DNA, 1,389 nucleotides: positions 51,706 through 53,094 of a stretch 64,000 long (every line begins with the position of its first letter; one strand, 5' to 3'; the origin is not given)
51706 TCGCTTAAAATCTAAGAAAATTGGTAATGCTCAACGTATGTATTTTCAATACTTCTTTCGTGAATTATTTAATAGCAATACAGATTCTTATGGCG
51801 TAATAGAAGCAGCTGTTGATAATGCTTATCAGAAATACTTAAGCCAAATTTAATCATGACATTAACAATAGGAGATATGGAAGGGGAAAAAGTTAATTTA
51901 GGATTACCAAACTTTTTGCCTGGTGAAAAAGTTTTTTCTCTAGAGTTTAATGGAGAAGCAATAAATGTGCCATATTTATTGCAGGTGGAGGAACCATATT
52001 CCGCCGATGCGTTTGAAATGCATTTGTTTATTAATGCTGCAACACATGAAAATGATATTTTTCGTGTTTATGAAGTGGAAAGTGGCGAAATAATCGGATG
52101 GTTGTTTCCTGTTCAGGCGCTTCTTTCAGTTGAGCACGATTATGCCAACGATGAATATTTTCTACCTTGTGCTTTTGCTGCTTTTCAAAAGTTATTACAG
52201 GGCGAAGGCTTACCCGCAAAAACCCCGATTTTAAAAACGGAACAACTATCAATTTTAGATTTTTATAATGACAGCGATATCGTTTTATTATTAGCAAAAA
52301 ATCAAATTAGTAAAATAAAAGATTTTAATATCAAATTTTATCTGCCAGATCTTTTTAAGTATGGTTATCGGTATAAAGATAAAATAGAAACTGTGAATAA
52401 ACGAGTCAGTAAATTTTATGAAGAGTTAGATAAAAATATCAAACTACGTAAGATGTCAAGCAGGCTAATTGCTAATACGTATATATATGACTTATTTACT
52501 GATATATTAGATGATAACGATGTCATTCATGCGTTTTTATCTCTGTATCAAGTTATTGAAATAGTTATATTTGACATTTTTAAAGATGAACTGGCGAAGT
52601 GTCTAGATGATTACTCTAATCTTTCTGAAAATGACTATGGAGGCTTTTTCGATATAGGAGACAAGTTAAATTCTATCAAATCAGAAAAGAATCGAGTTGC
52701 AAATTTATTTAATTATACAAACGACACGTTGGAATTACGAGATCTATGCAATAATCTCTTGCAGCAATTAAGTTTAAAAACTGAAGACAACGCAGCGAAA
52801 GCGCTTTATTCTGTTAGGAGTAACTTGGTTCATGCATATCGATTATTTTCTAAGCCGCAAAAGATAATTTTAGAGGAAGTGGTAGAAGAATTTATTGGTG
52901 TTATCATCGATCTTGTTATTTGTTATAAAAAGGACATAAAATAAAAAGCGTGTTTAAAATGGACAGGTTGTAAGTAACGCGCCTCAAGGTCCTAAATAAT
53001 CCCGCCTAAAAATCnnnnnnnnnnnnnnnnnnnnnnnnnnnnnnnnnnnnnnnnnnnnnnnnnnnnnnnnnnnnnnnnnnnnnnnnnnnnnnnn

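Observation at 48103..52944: AT-rich nuclease cassette: OLD-family ATPase-TOPRIM + DUF262/ParB-like + HEPN-like protein (with a GIY-YIG neighbour), a candidate unclassified defense system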

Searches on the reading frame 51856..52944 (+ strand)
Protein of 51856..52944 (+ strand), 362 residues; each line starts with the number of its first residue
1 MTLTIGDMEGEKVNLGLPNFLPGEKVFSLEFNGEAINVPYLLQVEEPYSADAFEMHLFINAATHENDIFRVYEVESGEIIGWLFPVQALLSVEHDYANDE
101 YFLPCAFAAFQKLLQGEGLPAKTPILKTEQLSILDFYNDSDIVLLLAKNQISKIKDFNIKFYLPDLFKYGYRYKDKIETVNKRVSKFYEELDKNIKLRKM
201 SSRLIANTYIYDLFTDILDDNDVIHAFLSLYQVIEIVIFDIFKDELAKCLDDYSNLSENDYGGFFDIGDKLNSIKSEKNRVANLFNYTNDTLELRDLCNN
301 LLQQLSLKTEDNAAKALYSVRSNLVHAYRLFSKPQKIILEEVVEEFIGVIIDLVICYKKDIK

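Call 3: search_protein_families(library=pfam, proteins=[window:51856-52944:+], max_evalue=1)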
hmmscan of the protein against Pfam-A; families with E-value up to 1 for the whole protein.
window:51856-52944:+ (362 aa): 1 family
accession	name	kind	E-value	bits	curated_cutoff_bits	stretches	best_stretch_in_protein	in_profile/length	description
PF17419.7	MauJ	-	0.017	16.4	28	1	218-296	9-63/116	Methylamine utilization protein MauJ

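Call 4: search_protein_families(library=padloc, proteins=[window:51856-52944:+], max_evalue=1)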
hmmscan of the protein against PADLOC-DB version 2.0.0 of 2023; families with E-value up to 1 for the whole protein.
window:51856-52944:+ (362 aa): 1 family
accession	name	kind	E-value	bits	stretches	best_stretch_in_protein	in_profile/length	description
PDLC03836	DzbB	-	6.3e-57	191.6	1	30-358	17-338/341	-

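Call 5: search_protein_families(library=ncbifam, proteins=[window:51856-52944:+], max_evalue=1)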
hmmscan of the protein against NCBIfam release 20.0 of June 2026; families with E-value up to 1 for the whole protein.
window:51856-52944:+ (362 aa): 1 family
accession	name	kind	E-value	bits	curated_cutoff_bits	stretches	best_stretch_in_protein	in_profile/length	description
TIGR00545.2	lipoyltrans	equivalog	0.0036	16.3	280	1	273-312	173-212/328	lipoate--protein ligase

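Call 28: find_homologous_proteins(query=window:51856-52944:+)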
Query window:51856-52944:+ (362 aa): 11 proteins with E <= 0.001 among 3437 candidates.
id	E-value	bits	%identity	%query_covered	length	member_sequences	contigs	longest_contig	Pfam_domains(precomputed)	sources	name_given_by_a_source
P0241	7.7e-230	780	100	98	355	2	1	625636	-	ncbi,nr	ncbi:MAG: hypothetical protein PHO67_01160 [Candidatus Omnitrophica bacterium]|nr:hypothetical prote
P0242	9.3e-155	533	67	99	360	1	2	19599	-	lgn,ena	-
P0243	6.5e-143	494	62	98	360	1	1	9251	-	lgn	-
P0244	2.0e-141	489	62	99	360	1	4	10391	-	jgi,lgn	-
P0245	2.3e-135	470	58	99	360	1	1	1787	-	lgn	-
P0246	2.3e-44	170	36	92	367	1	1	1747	-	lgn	-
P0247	8.6e-37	145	31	99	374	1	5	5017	-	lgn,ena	-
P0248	3.0e-32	130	35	88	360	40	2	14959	-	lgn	-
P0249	1.5e-30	125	32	91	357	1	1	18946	-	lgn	-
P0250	7.7e-30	123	33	87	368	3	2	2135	-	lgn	-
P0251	1.6e-10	59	26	81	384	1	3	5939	-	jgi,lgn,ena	-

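Call 38: search_protein_representatives(alignment_id=A3)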
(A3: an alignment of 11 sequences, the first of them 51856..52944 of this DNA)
Query: 11 sequences, 364 profile positions. Proteins with E-value up to 0.001 (for the whole library): 836; up to 1e-10: 742; up to 1e-30: 368. The best 150 are listed.
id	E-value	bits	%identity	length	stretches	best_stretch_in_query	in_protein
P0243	5.0e-149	512.7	-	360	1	1-362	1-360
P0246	2.7e-135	467.6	-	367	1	1-362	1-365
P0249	2.3e-124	431.5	-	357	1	1-363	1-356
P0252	1.9e-106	372.6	-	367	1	1-363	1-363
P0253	2.9e-102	358.8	-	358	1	1-363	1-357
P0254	1.1e-101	357.0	-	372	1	1-362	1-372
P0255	4.5e-98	345.0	-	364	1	1-359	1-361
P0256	2.9e-96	339.1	-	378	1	1-362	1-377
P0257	5.6e-95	334.9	-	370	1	1-361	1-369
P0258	8.2e-95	334.3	-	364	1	3-362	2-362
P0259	3.0e-94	332.5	-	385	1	1-362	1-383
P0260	6.7e-93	328.0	-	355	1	1-361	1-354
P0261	1.1e-92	327.3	-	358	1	5-361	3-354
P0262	2.8e-91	322.7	-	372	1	1-363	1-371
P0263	2.1e-90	319.8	-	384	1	1-361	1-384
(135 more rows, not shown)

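Call 51: predict_structure(alignment_id=A5)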
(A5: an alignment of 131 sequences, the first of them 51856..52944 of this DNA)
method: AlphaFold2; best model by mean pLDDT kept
length: 362 residues; sequences in the alignment: 131
mean_pLDDT: 95.6   pTM: 0.91
mean pLDDT of the five models: 95.6, 95.5, 95.2, 95.0, 95.0
residues with pLDDT >= 90: 339; 70-90: 19; 50-70: 3; < 50: 1
segments of 3 or more residues with pLDDT < 50: none
pLDDT, mean of each block of 10 residues (from residue 1): 94 97 97 97 94 98 97 98 98 98 98 96 96 97 98 97 97 92 91 97 96 92 95 97 95 96 96 93 90 98 98 97 97 97 97 89 46
secondary structure, 60 per line:
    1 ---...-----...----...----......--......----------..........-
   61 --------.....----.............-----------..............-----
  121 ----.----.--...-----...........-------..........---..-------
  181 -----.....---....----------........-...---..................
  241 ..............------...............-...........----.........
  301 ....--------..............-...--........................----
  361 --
elements in order: E4-6 E12-14 E19-21 E26-31 E34-39 E53-59 E69-73 E78-85 H86-90 H102-115 E141-147 H148-151 H159-168 H186-190 E194-197 H208-215 H223-254 H261-275 H277-287 H292-304 H313-326 H333-356

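Call 54: fold_search(model_id=the predicted structure, library=pdb)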
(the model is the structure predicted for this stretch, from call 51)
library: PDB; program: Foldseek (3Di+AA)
matches with E <= 10: 307; with E <= 0.001: 0
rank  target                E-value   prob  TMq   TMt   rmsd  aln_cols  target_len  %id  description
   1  8bsb_A                6.0e-01  0.04  0.07  0.12  18.4       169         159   15  Vc1313-LBD bound to D-lysine (released 2023-06-07)
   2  8s2f_AAA              7.2e-01  0.13  0.15  0.26  19.9       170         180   16  Crystal structure of Borrelia burgdorferi paralogous family 12 outer surface protein BBH37 (released 2025-03-05)
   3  8u5a_A                7.2e-01  0.08  0.11  0.20  16.9       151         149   14  Improving protein expression, stability, and function with ProteinMPNN (released 2024-01-17)
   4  2gnv_B                7.6e-01  0.07  0.09  0.18  15.6       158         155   11  Crystal structure of non-symbiotic plant hemoglobin from rice, B10 mutant F40L (released 2006-04-25)
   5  5ohe_F                1.2e+00  0.07  0.10  0.19  15.0       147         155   11  Globin sensor domain of AfGcHK (FeIII form) in complex with cyanide (released 2017-11-08)
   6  3g1j_A                1.3e+00  0.14  0.07  0.23   6.3        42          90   26  Structure from the mobile metagenome of Vibrio cholerae. Integron cassette protein VCH_CASS4. (released 2009-02-24)
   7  8rgj_A                1.3e+00  0.10  0.08  0.08   6.3        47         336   19  Structure of maize adenosine kinase 2 (ADK2) in complex with AMP-PCP (released 2025-01-01)
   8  4ci8_A                1.4e+00  0.06  0.08  0.05  15.3        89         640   12  Crystal structure of the tandem atypical beta-propeller domain of EML1 (released 2014-04-16)
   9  3pt8_B                1.4e+00  0.05  0.10  0.19  17.7       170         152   10  Structure of HbII-III-CN from Lucina pectinata at pH 5.0 (released 2011-12-07)
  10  2gnw_A                1.4e+00  0.04  0.09  0.15  17.4       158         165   13  Crystal structure of non-symbiotic plant hemoglobin from rice, B10 mutant F40W (released 2006-04-25)
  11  2r50_D                1.5e+00  0.05  0.08  0.17  15.8       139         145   12  The crystal structure of nonsymbiotic corn hemoglobin 1 (released 2007-09-18)
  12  3ovu_C                1.7e+00  0.06  0.09  0.19  14.8       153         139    9  Crystal Structure of Human Alpha-Haemoglobin Complexed with AHSP and the First NEAT Domain of IsdH from Staphylococcus (released 2011-09-21)
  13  3g1j_B                1.8e+00  0.12  0.07  0.24   6.2        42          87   26  Structure from the mobile metagenome of Vibrio cholerae. Integron cassette protein VCH_CASS4. (released 2009-02-24)
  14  7ung_Z                1.8e+00  0.03  0.08  0.06  20.1       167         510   17  48-nm repeat of the human respiratory doublet microtubule (released 2022-10-05)
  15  8s2p_BBB              1.9e+00  0.08  0.14  0.24  16.5       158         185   12  Crystal structure of Borrelia burgdorferi paralogous family 12 outer surface protein BBH37 (space group p21) (released 2025-03-05)
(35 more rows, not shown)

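Call 58: search_solved_structures(query=A5, max_evalue=10)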
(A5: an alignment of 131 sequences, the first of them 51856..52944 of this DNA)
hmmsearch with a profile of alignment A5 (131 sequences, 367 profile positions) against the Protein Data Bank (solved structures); distinct sequences matched with E-value up to 10: 33.
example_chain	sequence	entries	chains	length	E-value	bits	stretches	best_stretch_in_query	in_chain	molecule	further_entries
3wpo_A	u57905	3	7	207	0.0051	18.9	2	259-303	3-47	Trimeric autotransporter adhesin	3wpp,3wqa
5apt_A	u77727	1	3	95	0.01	17.9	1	257-314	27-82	GENERAL CONTROL PROTEIN GCN4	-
3wpr_A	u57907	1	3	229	0.017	17.2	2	259-295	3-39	Trimeric autotransporter adhesin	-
2yo2_A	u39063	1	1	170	0.021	16.9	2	256-289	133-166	GENERAL CONTROL PROTEIN GCN4, PUTATIVE INNER MEMBRANE PROTEIN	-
2yny_A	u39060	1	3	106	0.026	16.6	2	259-291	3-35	GENERAL CONTROL PROTEIN GCN4, PUTATIVE INNER MEMBRANE PROTEIN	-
3zmf_A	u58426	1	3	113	0.027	16.6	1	259-288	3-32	GENERAL CONTROL PROTEIN GCN4, PUTATIVE INNER MEMBRANE PROTEIN, GENERAL CONTROL PROTEIN GCN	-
5apu_A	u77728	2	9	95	0.028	16.5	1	257-314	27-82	GENERAL CONTROL PROTEIN GCN4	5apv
2wpr_A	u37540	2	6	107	0.033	16.3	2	259-304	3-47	TRIMERIC AUTOTRANSPORTER ADHESIN FRAGMENT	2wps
2yo3_A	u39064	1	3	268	0.039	16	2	247-289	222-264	GENERAL CONTROL PROTEIN GCN4, PUTATIVE INNER MEMBRANE PROTEIN, GENERAL CONTROL PROTEIN GCN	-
4g2k_A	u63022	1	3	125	0.039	16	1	256-311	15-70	General control protein GCN4, Envelope glycoprotein GP2 chimera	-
2yo0_A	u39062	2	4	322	0.049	15.7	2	254-289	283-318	GENERAL CONTROL PROTEIN GCN4, PUTATIVE INNER MEMBRANE PROTEIN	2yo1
5apx_A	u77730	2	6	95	0.056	15.5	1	257-314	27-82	GENERAL CONTROL PROTEIN GCN4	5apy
5app_A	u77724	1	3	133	0.057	15.5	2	248-289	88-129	General control protein GCN4,GENERAL CONTROL PROTEIN GCN4, OUTER MEMBRANE PROTEIN 100,Gene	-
2xzr_A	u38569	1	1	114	0.074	15.1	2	259-311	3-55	IMMUNOGLOBULIN-BINDING PROTEIN EIBD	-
5aps_A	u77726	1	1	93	0.078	15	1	257-314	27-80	GENERAL CONTROL PROTEIN GCN4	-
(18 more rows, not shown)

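Call 65: search_protein_families(library=pfam, alignment_id=A5, max_evalue=1)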
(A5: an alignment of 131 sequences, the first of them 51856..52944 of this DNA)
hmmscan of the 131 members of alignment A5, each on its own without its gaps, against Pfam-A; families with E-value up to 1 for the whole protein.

A. member 1, window:51856-52944:+ (362 aa): 1 family
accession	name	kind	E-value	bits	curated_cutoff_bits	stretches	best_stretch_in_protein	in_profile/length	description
PF17419.7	MauJ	-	0.017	16.4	28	1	218-296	9-63/116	Methylamine utilization protein MauJ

B. families by the number of members that match (of 131 scanned): 112 families (the first 25 are shown)
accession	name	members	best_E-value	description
PF01934.22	HepT-like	7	0.00064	Ribonuclease HepT-like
PF17419.7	MauJ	7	0.017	Methylamine utilization protein MauJ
PF18739.6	HEPN_Apea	5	0.0073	Apea-like HEPN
PF22927.2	INT1_R3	3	0.014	Integrator complex subunit 1, R3 domain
PF25167.1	DUF7829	2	0.0007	Domain of unknown function (DUF7829)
PF16285.10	DUF4931_N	2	0.013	Domain of unknown function (DUF4931) N-terminal domain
PF02637.23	GatB_Yqey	2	0.014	GatB domain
PF24012.1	DUF7326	2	0.031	Family of unknown function (DUF7326)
PF24627.1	PUMA_CC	2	0.28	PUMA coiled-coil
PF18984.5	DUF5717_N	1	0.0026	Family of unknown function (DUF5717)N-terminal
PF15595.11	Imm51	1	0.0028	Immunity protein 51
PF08035.16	Op_neuropeptide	1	0.0053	Opioids neuropeptide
PF13932.14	SAM_GIDA_C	1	0.0066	tRNA modifying enzyme MnmG/GidA C-terminal helical bundle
PF06331.17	Tfb5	1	0.0071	Transcription factor TFIIH complex subunit Tfb5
PF10737.14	GerPC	1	0.0082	Spore germination protein GerPC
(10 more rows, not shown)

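Call 78: search_protein_families(library=phrogs, proteins=[window:51856-52944:+], max_evalue=0.001)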
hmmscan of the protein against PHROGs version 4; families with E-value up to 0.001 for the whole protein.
window:51856-52944:+ (362 aa): 0 families

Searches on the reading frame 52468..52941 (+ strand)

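Call 99: search_protein_families(library=padloc, proteins=[window:52468-52941:+], max_evalue=1)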
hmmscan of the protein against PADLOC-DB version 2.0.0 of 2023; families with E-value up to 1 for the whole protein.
window:52468-52941:+ (158 aa): 1 family
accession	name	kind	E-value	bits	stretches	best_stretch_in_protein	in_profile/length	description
PDLC03836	DzbB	-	8.7e-26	89.2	1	5-154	189-338/341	-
